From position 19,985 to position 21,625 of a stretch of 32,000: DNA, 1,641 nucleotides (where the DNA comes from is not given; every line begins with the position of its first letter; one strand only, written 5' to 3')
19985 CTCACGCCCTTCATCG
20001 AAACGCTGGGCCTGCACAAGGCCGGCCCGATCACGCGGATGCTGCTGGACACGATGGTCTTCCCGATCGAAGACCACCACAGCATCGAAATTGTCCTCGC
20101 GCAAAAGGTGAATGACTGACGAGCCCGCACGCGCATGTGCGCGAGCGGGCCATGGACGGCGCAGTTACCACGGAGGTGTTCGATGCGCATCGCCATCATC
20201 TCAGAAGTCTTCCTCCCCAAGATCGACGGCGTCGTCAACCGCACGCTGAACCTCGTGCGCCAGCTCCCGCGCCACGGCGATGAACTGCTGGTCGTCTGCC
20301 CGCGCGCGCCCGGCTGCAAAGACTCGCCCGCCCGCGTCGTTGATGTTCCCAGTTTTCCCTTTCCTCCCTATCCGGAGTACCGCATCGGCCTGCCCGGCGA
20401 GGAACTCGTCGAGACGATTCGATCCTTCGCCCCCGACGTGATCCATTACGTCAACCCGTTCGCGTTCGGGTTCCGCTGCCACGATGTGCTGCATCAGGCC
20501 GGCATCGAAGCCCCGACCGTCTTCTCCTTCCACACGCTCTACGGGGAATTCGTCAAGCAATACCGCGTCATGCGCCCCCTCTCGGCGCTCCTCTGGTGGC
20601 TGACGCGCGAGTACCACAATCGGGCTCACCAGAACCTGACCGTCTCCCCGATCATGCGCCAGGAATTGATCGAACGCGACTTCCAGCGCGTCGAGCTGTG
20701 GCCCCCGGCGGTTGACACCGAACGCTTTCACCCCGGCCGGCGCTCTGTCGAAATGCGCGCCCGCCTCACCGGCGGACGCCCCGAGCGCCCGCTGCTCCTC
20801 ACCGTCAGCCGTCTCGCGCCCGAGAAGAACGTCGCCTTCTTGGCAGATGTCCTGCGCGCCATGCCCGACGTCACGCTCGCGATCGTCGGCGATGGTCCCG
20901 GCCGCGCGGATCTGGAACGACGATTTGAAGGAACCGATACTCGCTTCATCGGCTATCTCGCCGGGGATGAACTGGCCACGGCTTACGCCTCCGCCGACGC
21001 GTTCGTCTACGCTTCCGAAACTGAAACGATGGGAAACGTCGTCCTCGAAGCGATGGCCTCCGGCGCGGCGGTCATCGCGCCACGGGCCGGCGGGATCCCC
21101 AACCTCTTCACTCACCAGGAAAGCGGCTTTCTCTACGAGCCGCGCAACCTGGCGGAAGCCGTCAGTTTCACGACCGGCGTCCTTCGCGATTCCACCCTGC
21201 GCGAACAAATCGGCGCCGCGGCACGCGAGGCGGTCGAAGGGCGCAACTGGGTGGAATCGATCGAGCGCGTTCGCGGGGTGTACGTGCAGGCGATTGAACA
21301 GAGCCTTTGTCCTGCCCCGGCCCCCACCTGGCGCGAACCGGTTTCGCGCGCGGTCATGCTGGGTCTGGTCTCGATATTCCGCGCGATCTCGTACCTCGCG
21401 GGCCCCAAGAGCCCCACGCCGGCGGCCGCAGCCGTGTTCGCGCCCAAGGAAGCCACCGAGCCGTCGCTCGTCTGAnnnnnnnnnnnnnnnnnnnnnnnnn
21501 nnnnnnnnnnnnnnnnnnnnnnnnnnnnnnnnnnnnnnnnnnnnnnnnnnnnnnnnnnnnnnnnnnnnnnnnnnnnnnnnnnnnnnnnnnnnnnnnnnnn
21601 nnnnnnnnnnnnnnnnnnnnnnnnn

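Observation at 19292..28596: Candidate uncharacterised lipid or glycolipid head-group tailoring locus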

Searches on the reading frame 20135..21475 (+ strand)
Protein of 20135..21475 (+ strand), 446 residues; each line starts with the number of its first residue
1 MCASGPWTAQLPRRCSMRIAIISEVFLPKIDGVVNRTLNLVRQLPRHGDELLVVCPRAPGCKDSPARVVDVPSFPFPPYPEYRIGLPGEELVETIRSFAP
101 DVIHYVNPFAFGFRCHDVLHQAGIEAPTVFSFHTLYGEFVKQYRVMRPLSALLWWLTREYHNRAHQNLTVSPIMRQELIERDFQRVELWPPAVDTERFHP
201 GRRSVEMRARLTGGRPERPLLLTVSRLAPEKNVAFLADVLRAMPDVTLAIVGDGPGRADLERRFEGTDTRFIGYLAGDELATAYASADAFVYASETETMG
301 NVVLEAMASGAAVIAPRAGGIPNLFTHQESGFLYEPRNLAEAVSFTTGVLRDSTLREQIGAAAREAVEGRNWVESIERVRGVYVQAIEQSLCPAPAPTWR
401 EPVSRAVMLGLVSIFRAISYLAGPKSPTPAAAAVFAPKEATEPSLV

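Call 3: search_protein_families(library=pfam, proteins=[window:20135-21475:+], max_evalue=0.01)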
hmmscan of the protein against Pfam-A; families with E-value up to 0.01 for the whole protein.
window:20135-21475:+ (446 aa): 5 families
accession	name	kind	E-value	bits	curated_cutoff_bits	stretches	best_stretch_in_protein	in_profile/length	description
PF13439.12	Glyco_transf_4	-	3.9e-29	102.3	28.5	1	30-197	1-170/170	Glycosyltransferase Family 4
PF00534.26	Glycos_transf_1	-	9.5e-27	94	26.4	1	216-365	13-171/172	Glycosyl transferases group 1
PF13692.12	Glyco_trans_1_4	-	2.9e-26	92.9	27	1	219-342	2-135/142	Glycosyl transferases group 1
PF13579.12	Glyco_trans_4_4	-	1.9e-15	58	29.7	1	32-186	2-150/158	Glycosyl transferase 4-like domain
PF13524.12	Glyco_trans_1_2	-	3.3e-12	47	25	1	235-369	5-131/144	Glycosyl transferase-like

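Call 4: search_protein_families(library=ncbifam, proteins=[window:20135-21475:+], max_evalue=0.01)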
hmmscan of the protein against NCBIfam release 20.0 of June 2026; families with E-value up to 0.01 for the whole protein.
window:20135-21475:+ (446 aa): 40 families (the best 25 are shown)
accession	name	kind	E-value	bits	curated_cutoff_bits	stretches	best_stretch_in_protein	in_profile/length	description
NF053787.1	GlcN_PG_synth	equivalog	1.7e-35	122.6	480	1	52-385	37-358/361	N-acetylglucosaminyl phosphatidylglycerol synthase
TIGR03088.1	stp2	hypoth_equivalog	3.3e-24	85.6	409.05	1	94-378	76-365/374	TIGR03088 family PEP-CTERM/XrtA system glycosyltransferase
TIGR03999.1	thiol_BshA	equivalog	2e-22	79.6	273.7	1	69-371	55-358/375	N-acetyl-alpha-D-glucosaminyl L-malate synthase BshA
NF049988.1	MGlcDAGSynMgs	equivalog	6.8e-21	75.1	400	1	17-368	1-369/398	alpha-monoglucosyldiacylglycerol synthase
TIGR04063.1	stp3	hypoth_equivalog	4.9e-20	71.8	442.05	1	89-386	82-395/397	TIGR04063 family PEP-CTERM/XrtA system glycosyltransferase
NF047684.1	TeichurnBiosyTuaC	equivalog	1.8e-19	70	550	1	162-367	163-369/391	teichuronic acid biosynthesis protein TuaC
NF041876.1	EPS_EpsE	equivalog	2.1e-19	70.1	400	1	174-369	176-378/389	exopolysaccharide biosynthesis GT4 family glycosyltransferase EpsE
TIGR03449.1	mycothiol_MshA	equivalog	5.3e-18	65.1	462.5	1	180-388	184-405/406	D-inositol-3-phosphate glycosyltransferase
TIGR02149.1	glgA_Coryne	subfamily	4.5e-15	55.7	302.4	1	154-376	135-380/391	glycogen synthase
TIGR04047.1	MSMEG_0565_glyc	hypoth_equivalog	5.7e-15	55.3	259.85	1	19-383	2-371/373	MSMEG_0565 family glycosyltransferase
NF038229.1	Glyco4_Geo_Pelo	equivalog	1.6e-14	53.7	400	1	89-370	45-319/338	GPMC system family 4 glycosyltransferase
NF041010.1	glycosy_Agl16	equivalog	3.5e-11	42.6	575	1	155-384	125-349/352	glycosylation protein Agl16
NF053513.1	Gtran_IagA_BgsA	equivalog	7.6e-11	41.6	460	1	133-315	75-264/333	LTA glycolipid anchor biosynthesis glycosyltransferase, IagA/BgsA family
NF050063.1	ProtGlycPglJ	equivalog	1.3e-08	34.5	500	1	217-363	193-343/363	N-acetylgalactosamine-N,N'-diacetylbacillosaminyl-diphospho-undecaprenol 4-alpha-N-acetylgalactosaminyltransferase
TIGR02472.1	sucr_P_syn_N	equivalog_domain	1.3e-08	34.2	576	2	287-345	341-399/439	sucrose-phosphate synthase, putative, glycosyltransferase domain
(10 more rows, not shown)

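Call 32: search_solved_structures(query=window:20135-21475:+, max_evalue=0.001)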
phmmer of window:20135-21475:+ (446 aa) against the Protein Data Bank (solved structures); distinct sequences matched with E-value up to 0.001: 31.
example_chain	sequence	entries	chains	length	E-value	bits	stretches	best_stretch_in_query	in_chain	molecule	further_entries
5i45_A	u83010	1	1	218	5e-13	51.7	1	236-374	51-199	Glycosyl transferases group 1 family protein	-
2jjm_A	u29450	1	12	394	5.4e-13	51.6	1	220-370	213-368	GLYCOSYL TRANSFERASE, GROUP 1 FAMILY PROTEIN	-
3mbo_A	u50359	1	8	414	5.5e-13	51.6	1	220-370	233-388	Glycosyltransferase, group 1 family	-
3okc_A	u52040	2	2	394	7.5e-13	51.1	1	187-380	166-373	GDP-mannose-dependent alpha-(1-6)-phosphatidylinositol monomannoside mannosyltransferase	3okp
3oka_A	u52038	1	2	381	8.4e-13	51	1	187-378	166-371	GDP-mannose-dependent alpha-(1-6)-phosphatidylinositol monomannoside mannosyltransferase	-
2gej_A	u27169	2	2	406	1.1e-12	50.6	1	10-383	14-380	PHOSPHATIDYLINOSITOL MANNOSYLTRANSFERASE (PimA)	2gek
3c4q_A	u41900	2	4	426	4.4e-12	48.6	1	180-388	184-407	Predicted glycosyltransferases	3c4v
3c48_A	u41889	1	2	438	4.5e-12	48.6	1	180-388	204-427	Predicted glycosyltransferases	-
6kih_A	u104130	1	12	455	5.2e-12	48.4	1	196-391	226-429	Tll1590 protein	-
5d00_A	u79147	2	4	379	6e-12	48.2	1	212-370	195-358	N-acetyl-alpha-D-glucosaminyl L-malate synthase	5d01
4n9w_A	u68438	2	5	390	1.8e-11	46.6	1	16-383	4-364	GDP-mannose-dependent alpha-(1-2)-phosphatidylinositol mannosyltransferase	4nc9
9v0l_A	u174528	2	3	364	9.6e-11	44.2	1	214-344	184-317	tetrahydrobiopterin glucosyltransferases | tetrahydrobiopterin glucosyltransferase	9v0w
6n1x_A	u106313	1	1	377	9e-10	41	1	72-358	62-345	Glycosyltransferase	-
6d9t_A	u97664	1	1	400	1.1e-09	40.7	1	73-358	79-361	Glycosyl transferase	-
6tvp_A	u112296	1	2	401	2.8e-08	36.1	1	155-383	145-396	Alpha-maltose-1-phosphate synthase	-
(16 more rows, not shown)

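Call 75: search_dna_similar(query=window:20183-21472:+, collection=plasmids, mode=protein, max_rows=15)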
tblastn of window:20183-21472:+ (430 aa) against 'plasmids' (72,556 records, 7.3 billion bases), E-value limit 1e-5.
Records with a match: 1129; places in all: 1254; records where one place covers at least 80% of the query: 94.
Best place of each record, by identity: <60% 1129.
By first word of the organism name: Escherichia 535; Rhizobium 98; Sinorhizobium 63; Priestia 37; Pseudosulfitobacter 30; Streptomyces 21; Azospirillum 21; Roseomonas 14; Bacillus 10; Ensifer 10; and 131 more.
By predicted mobility (MOB-suite, as given by PLSDB): non-mobilizable 761; mobilizable 206; conjugative 162.
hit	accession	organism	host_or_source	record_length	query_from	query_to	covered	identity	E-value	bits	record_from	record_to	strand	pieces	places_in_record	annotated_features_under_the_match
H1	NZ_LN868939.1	Nocardia farcinica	not known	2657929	1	356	83%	39.2%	2e-47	181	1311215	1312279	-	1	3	none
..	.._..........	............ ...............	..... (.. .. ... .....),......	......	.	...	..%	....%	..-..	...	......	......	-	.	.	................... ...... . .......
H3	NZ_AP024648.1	Arthrobacter sp. StoSoilB13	-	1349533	1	364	85%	37.4%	4e-49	186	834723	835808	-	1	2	record has no annotation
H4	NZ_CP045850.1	Streptomyces clavuligerus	pure culture single spore ...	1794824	1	374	87%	36.2%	1e-44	174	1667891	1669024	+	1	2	none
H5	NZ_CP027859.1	Streptomyces clavuligerus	Cell culture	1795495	1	374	87%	36.2%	1e-44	174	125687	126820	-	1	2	none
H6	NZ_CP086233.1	Streptomyces clavuligerus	whole organism,soil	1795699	1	374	87%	36.2%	1e-44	174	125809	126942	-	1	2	none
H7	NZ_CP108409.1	Kitasatospora sp. NBC_01300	-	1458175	1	363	84%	37.1%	4e-47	181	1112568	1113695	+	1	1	record has no annotation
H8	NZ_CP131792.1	Pseudomonas aeruginosa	Homo sapiens,culture,blood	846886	1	379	88%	32.7%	5e-45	174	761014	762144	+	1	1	glycosyltransferase family 1 protein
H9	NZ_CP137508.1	Pseudomonas aeruginosa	Homo sapiens,Bacterial culture sample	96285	1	391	91%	31.2%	1e-34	144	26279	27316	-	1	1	glycosyltransferase family 1 protein | UDP-2,3-diacylglucosamine diphosphatase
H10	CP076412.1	Ralstonia wenshanensis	soil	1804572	1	368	86%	33.1%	5e-44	172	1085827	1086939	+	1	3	glycosyltransferase family 1 protein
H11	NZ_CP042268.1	Pseudomonas aeruginosa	Homo sapiens,sputum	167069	1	385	90%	31.4%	1e-34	144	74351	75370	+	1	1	glycosyltransferase family 1 protein | UDP-2,3-diacylglucosamine diphosphatase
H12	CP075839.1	Pseudomonas aeruginosa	Homo sapiens,Cell culture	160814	1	385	90%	31.4%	1e-34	144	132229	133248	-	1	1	glycosyltransferase family 1 protein | UDP-2,3-diacylglucosamine diphosphatase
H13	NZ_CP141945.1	Novosphingobium sp. RL4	Rheum palmatum L.,Single ...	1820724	2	377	87%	31.6%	5e-31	133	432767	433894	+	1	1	none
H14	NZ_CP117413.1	Sphingomonas naphthae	Single cell,Oil contaminated soil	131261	1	367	85%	32.0%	2e-30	132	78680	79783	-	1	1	glycosyltransferase family 1 protein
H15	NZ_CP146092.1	Ralstonia sp. RRA.1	-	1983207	1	362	84%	32.4%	8e-36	147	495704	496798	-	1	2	none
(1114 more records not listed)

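Call 77: get_annotated_region(hit=H11, flank=4000)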
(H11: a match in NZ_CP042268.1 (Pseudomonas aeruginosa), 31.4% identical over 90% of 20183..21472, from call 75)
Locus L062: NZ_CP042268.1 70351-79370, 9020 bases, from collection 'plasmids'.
description: Pseudomonas aeruginosa strain HOU1 plasmid pHOU1-1, complete sequence
organism: Pseudomonas aeruginosa (NCBI taxid 287)
taxonomy: Bacteria; Pseudomonadota; Gammaproteobacteria; Pseudomonadales; Pseudomonadaceae; Pseudomonas; Pseudomonas aeruginosa
host: -; source: Homo sapiens,sputum; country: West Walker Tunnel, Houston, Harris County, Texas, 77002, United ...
typing (MOB-suite, as given by PLSDB): non-mobilizable
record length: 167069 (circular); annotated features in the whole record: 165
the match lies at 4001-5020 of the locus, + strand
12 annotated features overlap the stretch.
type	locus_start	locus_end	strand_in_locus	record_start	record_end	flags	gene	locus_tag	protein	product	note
CDS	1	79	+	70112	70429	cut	-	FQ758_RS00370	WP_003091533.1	hypothetical protein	-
CDS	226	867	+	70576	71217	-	azoR3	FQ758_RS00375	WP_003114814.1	FMN-dependent NADH-azoreductase AzoR3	-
CDS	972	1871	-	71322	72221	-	-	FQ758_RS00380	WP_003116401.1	DMT family transporter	GO:0055085 - transmembrane transport [Evidence IEA]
CDS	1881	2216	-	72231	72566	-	-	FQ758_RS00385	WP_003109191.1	tRNA-binding protein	-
CDS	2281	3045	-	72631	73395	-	-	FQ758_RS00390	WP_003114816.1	helix-turn-helix domain-containing protein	GO:0006355 - regulation of DNA-templated transcription [Evidence IEA]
CDS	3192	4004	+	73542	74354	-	-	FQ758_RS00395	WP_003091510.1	UDP-2,3-diacylglucosamine diphosphatase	-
CDS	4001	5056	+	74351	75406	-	-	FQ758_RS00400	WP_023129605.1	glycosyltransferase family 1 protein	-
CDS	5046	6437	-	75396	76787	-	-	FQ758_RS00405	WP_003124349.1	protein CyaB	-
CDS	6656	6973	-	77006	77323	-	-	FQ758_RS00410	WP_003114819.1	Mpo1-like protein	-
CDS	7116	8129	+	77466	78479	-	-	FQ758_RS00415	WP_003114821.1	AraC family transcriptional regulator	-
CDS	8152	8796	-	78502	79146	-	-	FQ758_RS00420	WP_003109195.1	ABC-type transport auxiliary lipoprotein family protein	-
CDS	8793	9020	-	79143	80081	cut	-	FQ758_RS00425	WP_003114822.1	MlaD family protein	GO:0015914 - phospholipid transport [Evidence IEA]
